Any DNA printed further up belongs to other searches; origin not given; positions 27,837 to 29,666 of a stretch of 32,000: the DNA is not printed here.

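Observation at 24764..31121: Five-gene RHH / m5C-methyltransferase / GHKL-MORC-like ATPase / SF2-Z1 NTPase / PD-(D/E)XK operon: candidate uncharacterised ATP-dependent restriction or defence system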

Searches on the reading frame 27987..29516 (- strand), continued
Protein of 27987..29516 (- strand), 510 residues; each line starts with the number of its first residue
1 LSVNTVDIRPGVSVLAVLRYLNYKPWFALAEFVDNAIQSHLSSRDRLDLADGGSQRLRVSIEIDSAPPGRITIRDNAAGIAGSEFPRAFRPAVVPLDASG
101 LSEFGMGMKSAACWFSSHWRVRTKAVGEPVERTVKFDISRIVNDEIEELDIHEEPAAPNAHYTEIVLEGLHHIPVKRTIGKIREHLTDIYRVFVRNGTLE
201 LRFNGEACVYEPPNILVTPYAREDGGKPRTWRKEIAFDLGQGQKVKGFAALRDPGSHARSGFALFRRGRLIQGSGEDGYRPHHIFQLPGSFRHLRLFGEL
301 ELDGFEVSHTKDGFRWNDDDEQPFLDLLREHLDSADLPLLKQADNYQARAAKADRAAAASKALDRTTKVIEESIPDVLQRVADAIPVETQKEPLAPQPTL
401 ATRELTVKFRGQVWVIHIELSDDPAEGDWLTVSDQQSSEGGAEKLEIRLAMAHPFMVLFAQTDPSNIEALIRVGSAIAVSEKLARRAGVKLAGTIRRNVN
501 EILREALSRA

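Call 50: search_protein_families(library=pfam, proteins=[L009:11677-12093:+, L011:12090-12437:+, L017:12245-12607:+, L017:12427-12918:+, L018:12465-12833:+, L033:12687-13229:+, L040:11925-12533:+, L071:11979-12293:+, L022:11898-12581:+, L018:13072-13602:+], max_evalue=0.01)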
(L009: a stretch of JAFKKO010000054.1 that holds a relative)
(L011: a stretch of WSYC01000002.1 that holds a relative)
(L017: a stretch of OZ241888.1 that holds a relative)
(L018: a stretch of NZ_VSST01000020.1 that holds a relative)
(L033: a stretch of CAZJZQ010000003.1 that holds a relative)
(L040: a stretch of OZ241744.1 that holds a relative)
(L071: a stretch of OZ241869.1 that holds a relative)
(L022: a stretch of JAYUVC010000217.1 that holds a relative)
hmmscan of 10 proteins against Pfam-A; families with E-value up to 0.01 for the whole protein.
L009:11677-12093:+ (138 aa): 1 family
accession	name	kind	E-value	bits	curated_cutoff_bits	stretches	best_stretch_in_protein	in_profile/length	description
PF03852.21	Vsr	-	2.3e-27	95.1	27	1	7-76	4-73/74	DNA mismatch endonuclease Vsr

L011:12090-12437:+ (115 aa): 0 families

L017:12245-12607:+ (120 aa): 0 families

L017:12427-12918:+ (163 aa): 0 families

L018:12465-12833:+ (122 aa): 1 family
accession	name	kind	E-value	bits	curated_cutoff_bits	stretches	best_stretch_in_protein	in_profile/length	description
PF21834.1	DUF6894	-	2.8e-07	31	24.1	1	6-50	1-44/69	Domain of unknown function (DUF6894)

L033:12687-13229:+ (180 aa): 0 families

L040:11925-12533:+ (202 aa): 0 families

L071:11979-12293:+ (104 aa): 0 families

L022:11898-12581:+ (227 aa): 0 families

L018:13072-13602:+ (176 aa): 0 families

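Call 54: predict_structure(alignment_id=A3)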
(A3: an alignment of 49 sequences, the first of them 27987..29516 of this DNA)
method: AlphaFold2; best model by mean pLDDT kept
length: 510 residues; sequences in the alignment: 49
mean_pLDDT: 77.7   pTM: 0.66
mean pLDDT of the five models: 77.7, 75.8, 74.1, 72.6, 67.6
residues with pLDDT >= 90: 132; 70-90: 234; 50-70: 115; < 50: 29
segments of 3 or more residues with pLDDT < 50: 12-21, 93-99, 508-510
pLDDT, mean of each block of 10 residues (from residue 1): 59 45 75 91 91 89 90 95 76 48 67 85 94 86 72 92 93 77 89 93 93 83 82 94 92 68 88 74 81 85 76 67 92 90 70 72 80 67 52 73 82 85 66 71 82 57 71 81 64 61 53
secondary structure, 60 per line:
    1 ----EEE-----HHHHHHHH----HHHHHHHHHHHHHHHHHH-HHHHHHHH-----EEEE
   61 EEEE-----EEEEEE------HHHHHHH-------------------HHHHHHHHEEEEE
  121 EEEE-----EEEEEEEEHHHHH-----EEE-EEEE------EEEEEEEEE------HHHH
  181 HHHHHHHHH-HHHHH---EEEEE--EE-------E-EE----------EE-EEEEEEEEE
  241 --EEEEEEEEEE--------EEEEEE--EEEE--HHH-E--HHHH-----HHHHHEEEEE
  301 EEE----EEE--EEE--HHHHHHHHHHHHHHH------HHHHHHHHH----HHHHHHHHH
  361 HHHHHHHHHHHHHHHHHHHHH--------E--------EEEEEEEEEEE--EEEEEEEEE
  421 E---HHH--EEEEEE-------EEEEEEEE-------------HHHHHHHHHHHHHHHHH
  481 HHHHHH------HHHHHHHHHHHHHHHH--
elements in order: E5-7 H13-20 H25-42 H44-51 E57-64 E70-75 H82-88 H108-115 E116-124 E130-137 H138-142 E148-150 E152-155 E162-170 H177-189 H191-195 E199-203 E232-240 E243-252 E261-266 E269-272 H282-285 H291-295 E296-303 E308-310 E313-315 H318-332 H339-347 H352-381 E399-409 E412-421 E430-435 E443-450 H464-486 H493-508

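Call 57: fold_search(model_id=the predicted structure, library=pdb)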
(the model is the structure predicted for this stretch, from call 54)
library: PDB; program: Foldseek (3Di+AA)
matches with E <= 10: 977; with E <= 0.001: 557
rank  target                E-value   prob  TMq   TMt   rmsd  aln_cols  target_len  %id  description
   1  4z1i_B                2.2e-14  1.00  0.46  0.49  11.7       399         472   15  Crystal structure of human Trap1 with AMPPNP (released 2015-04-29)
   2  4z1i_D                2.7e-14  1.00  0.45  0.51  11.3       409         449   16  Crystal structure of human Trap1 with AMPPNP (released 2015-04-29)
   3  7exp_A                4.0e-14  1.00  0.44  0.39  14.7       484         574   14  Crystal structure of zebrafish TRAP1 with AMPPNP and MitoQ (released 2022-01-05)
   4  5hph_B                4.8e-14  1.00  0.45  0.47   7.5       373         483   16  Structure of TRAP1 fragment (released 2016-08-10)
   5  5tth_A                4.8e-14  1.00  0.41  0.32  12.8       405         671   15  Heterodimeric SpyCatcher/SpyTag-fused zebrafish TRAP1 in ATP/ADP-hybrid state (released 2017-08-23)
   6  6d14_A                4.8e-14  1.00  0.40  0.36  14.6       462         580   14  Zebrafish TRAP1 bound to AMPPNP and calcium in the asymmetric closed state (released 2018-04-25)
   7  4ipe_A                5.3e-14  1.00  0.45  0.40   7.2       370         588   17  Crystal structure of mitochondrial Hsp90 (TRAP1) with AMPPNP (released 2014-01-22)
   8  4z1i_C                5.3e-14  1.00  0.46  0.49  11.7       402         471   16  Crystal structure of human Trap1 with AMPPNP (released 2015-04-29)
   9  9a6t_B                5.6e-14  1.00  0.42  0.35  11.3       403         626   12  Integrative model of DNAK-HTPG by crosslinking MS and deep learning (released 2024-09-18)
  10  4z1i_A                8.4e-14  1.00  0.45  0.61   6.3       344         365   16  Crystal structure of human Trap1 with AMPPNP (released 2015-04-29)
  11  5y3o                  8.4e-14  1.00  0.39  0.45  16.5       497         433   13  Structure of TRAP1 complexed with DN320 (released 2017-08-30)
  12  5tvw_A                1.0e-13  1.00  0.41  0.36  17.3       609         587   13  Crystal structure of mitochondrial Hsp90 (TRAP1) with ATP in absence of Mg, hemi-hydrolyzed (released 2018-03-14)
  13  4j0b_B                1.2e-13  1.00  0.45  0.38   7.3       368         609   15  Structure of mitochondrial Hsp90 (TRAP1) with ADP-BeF3 (released 2014-01-22)
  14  5tvw_B                1.3e-13  1.00  0.44  0.38   6.8       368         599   16  Crystal structure of mitochondrial Hsp90 (TRAP1) with ATP in absence of Mg, hemi-hydrolyzed (released 2018-03-14)
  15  5tvu_A                1.5e-13  1.00  0.40  0.35  17.3       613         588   12  Crystal structure of mitochondrial Hsp90 (TRAP1) with ATP in absence of Mg (released 2018-03-14)
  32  5ix2_B                1.3e-12  1.00  0.45  0.54   5.0       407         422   11  Crystal structure of mouse Morc3 ATPase-CW cassette in complex with AMPPNP and unmodified H3 peptide (released 2016-08-17)
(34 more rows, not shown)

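Call 63: search_dna_similar(query=window:27987-29516:-, collection=plasmids, mode=protein, max_rows=15)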
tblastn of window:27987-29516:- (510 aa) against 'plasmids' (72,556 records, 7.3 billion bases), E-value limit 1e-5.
Records with a match: 5; places in all: 5; records where one place covers at least 80% of the query: 2.
Best place of each record, by identity: <60% 5.
By first word of the organism name: Rathayibacter 1; Hymenobacter 1; Ruegeria 1; Pseudosulfitobacter 1; Haladaptatus 1.
By predicted mobility (MOB-suite, as given by PLSDB): non-mobilizable 4; conjugative 1.
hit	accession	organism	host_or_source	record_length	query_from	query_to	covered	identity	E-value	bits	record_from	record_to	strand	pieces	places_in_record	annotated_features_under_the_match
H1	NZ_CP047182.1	Rathayibacter festucae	Androsace koso-poljanskii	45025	6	508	99%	41.5%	2e-105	353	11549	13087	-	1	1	ATP-binding protein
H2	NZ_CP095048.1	Hymenobacter cellulosilyticus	single cell,air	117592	4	501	86%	42.9%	7e-87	366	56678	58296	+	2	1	ATP-binding protein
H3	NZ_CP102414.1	Ruegeria sp. YS9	seaweed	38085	7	343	66%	24.8%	2e-8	65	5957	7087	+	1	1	ATP-binding protein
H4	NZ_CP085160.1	Pseudosulfitobacter sp. DSM 107133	cell culture,Seawater from the North ...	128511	7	343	66%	23.5%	4e-8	64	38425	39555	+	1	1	ATP-binding protein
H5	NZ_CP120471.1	Haladaptatus sp. DYSN1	cell culture,sediment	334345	4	314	61%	23.7%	9e-6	56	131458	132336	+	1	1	ATP-binding protein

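Call 64: search_dna_similar(query=window:27987-29516:-, collection=phages, mode=protein, max_rows=10)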
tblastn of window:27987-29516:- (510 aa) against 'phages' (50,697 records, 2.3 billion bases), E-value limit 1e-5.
No match.

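Call 65: get_annotated_region(hit=H1, flank=6000)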
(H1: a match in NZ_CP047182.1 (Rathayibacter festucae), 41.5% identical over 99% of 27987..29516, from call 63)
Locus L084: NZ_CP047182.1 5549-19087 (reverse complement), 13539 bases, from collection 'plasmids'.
description: Rathayibacter festucae strain VKM Ac-2802 plasmid unnamed2, complete sequence
organism: Rathayibacter festucae (NCBI taxid 110937)
taxonomy: Bacteria; Actinomycetota; Actinomycetes; Micrococcales; Microbacteriaceae; Rathayibacter; Rathayibacter festucae
host: -; source: Androsace koso-poljanskii; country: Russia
typing (MOB-suite, as given by PLSDB): non-mobilizable
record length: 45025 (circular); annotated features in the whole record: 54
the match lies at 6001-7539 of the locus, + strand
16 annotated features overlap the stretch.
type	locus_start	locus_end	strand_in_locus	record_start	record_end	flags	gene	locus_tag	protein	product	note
CDS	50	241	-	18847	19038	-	-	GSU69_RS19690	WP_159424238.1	hypothetical protein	-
CDS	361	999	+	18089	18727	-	-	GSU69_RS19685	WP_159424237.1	DUF4232 domain-containing protein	-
CDS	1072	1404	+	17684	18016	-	-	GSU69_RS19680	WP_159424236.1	hypothetical protein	-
CDS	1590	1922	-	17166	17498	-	-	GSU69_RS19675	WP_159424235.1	hypothetical protein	-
CDS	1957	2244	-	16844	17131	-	-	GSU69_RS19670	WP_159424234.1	hypothetical protein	-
CDS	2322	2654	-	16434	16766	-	-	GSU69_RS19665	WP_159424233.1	hypothetical protein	-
CDS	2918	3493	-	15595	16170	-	-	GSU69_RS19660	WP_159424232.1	CHAP domain-containing protein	-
CDS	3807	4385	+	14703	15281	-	-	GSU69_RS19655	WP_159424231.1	recombinase family protein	GO:0006310 - DNA recombination [Evidence IEA]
CDS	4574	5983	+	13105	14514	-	dcm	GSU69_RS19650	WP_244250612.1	DNA (cytosine-5-)-methyltransferase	GO:0006304 - DNA modification [Evidence IEA]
CDS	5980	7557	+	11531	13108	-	-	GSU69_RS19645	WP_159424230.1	ATP-binding protein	-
CDS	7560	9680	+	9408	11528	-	-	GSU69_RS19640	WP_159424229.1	Z1 domain-containing protein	-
CDS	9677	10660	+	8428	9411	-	-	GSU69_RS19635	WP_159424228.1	PD-(D/E)XK motif protein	-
CDS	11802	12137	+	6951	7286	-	-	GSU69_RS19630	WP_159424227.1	Lsr2 family protein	-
CDS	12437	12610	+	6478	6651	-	-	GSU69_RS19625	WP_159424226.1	hypothetical protein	-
CDS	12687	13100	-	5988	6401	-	-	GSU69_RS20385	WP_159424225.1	hypothetical protein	-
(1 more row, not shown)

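Call 66: get_annotated_region(hit=H3, flank=6000)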
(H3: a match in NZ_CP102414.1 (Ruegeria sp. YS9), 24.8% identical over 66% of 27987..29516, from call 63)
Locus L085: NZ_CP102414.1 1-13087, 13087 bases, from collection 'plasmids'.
description: Ruegeria sp. YS9 plasmid unnamed3, complete sequence
organism: Ruegeria sp. YS9 (NCBI taxid 2966453)
taxonomy: Bacteria; Pseudomonadota; Alphaproteobacteria; Rhodobacterales; Roseobacteraceae; Ruegeria; Ruegeria sp. YS9
host: -; source: seaweed; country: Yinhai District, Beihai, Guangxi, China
typing (MOB-suite, as given by PLSDB): non-mobilizable; replicon rep_cluster_392; mating-pair formation MPF_T
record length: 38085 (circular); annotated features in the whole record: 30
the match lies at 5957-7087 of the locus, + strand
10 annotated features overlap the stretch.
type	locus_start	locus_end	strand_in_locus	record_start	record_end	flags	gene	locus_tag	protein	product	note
CDS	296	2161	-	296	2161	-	-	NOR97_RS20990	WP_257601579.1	ParB/RepB/Spo0J family partition protein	-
CDS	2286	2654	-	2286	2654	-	-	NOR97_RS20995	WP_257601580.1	phosphoglycerate kinase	-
CDS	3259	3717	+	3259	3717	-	-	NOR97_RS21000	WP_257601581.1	very short patch repair endonuclease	-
CDS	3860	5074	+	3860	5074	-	-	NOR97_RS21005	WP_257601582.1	DNA cytosine methyltransferase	-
CDS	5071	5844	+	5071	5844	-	-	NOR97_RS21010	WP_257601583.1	GIY-YIG nuclease family protein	-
CDS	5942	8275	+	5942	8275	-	-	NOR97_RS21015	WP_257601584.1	ATP-binding protein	-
CDS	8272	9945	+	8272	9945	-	-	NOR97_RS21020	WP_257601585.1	DEAD/DEAH box helicase family protein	-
CDS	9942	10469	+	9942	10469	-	-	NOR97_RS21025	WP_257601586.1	hypothetical protein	-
CDS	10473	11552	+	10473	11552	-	-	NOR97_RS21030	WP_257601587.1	PIN-like domain-containing protein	-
CDS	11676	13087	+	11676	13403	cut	-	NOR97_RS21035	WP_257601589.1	hypothetical protein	-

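Call 88: search_protein_families(library=pfam, proteins=[L009:3845-4738:+, L011:4009-4761:+, L011:4700-5038:+, L011:5113-5847:+, L011:6143-6490:+, L022:6041-6433:+, L022:5338-5781:+], max_evalue=0.01)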
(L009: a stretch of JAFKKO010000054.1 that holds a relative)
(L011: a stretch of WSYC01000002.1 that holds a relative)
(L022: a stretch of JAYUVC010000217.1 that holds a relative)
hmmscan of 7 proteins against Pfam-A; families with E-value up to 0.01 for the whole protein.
L009:3845-4738:+ (298 aa): 0 families

L011:4009-4761:+ (251 aa): 0 families

L011:4700-5038:+ (113 aa): 0 families

L011:5113-5847:+ (245 aa): 1 family
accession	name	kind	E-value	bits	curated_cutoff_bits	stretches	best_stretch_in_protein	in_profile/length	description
PF04883.17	HK97-gp10_like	-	0.0001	23.6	21.4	1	104-153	1-51/78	Bacteriophage HK97-gp10, putative tail-component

L011:6143-6490:+ (116 aa): 0 families

L022:6041-6433:+ (131 aa): 0 families

L022:5338-5781:+ (148 aa): 1 family
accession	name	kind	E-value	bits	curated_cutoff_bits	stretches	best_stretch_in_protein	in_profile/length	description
PF04883.17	HK97-gp10_like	-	6.6e-07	30.6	21.4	1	7-119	1-78/78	Bacteriophage HK97-gp10, putative tail-component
